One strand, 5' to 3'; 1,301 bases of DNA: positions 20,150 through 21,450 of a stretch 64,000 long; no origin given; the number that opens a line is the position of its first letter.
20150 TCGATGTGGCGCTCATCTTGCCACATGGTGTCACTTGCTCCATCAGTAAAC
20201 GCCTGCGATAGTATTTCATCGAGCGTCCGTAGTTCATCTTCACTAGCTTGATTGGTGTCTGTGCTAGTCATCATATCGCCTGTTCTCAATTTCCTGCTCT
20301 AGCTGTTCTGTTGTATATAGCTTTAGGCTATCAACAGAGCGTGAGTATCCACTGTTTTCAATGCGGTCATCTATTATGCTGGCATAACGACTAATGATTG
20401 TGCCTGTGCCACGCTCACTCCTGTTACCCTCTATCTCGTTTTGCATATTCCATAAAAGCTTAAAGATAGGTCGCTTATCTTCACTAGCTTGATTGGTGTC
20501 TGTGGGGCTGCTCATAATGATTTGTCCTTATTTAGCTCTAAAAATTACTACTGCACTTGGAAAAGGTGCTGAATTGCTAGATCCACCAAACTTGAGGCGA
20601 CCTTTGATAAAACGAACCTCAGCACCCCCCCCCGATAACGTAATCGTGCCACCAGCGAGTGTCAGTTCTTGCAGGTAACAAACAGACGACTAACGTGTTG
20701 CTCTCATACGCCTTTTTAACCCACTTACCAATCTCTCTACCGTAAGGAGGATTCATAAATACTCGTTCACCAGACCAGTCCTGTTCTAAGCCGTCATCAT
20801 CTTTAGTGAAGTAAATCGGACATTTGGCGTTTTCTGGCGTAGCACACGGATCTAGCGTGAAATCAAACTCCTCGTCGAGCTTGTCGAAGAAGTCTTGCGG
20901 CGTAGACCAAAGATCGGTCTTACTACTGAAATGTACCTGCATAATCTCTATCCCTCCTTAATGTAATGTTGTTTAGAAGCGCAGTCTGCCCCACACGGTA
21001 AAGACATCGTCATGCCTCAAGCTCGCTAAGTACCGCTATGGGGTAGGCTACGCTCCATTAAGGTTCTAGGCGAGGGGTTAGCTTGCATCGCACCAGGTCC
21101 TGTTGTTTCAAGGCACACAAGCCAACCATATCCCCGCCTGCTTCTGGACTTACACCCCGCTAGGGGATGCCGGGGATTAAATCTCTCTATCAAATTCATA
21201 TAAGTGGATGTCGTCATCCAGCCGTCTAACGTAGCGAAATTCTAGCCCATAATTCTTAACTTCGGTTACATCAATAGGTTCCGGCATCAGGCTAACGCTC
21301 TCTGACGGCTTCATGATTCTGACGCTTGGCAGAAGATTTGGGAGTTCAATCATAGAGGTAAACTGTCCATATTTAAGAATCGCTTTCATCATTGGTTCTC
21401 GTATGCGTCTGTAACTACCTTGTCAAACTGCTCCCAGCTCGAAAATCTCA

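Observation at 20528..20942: Phage Dam methyltransferase split by a G9 homopolymer: candidate phase-variable epigenetic switch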

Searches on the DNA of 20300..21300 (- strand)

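Call 3: search_dna_similar(query=window:20300-21200:-, collection=phages, mode=near, max_rows=40)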
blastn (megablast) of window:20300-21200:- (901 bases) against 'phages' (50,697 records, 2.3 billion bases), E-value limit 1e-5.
No match.

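Call 28: search_rna_families(source=window, start=20850, end=21300, threshold=evalue, max_evalue=5, show_alignments=2)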
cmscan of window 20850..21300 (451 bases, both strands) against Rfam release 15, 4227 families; matches with E-value up to 5: 0.
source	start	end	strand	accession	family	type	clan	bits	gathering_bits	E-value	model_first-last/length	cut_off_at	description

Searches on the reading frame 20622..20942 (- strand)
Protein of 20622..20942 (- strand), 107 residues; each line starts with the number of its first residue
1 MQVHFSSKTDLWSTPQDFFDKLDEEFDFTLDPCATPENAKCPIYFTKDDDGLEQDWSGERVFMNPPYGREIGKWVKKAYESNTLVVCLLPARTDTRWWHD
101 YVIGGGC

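Call 4: search_protein_families(library=pfam, proteins=[window:20622-20942:-], max_evalue=0.01)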
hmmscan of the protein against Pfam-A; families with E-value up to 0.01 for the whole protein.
seq(107 aa): 1 family
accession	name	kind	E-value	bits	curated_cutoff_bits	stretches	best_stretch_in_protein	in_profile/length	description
PF05869.16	Dam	-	5.3e-26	91.7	28.1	1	7-99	7-104/169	DNA N-6-adenine-methyltransferase (Dam)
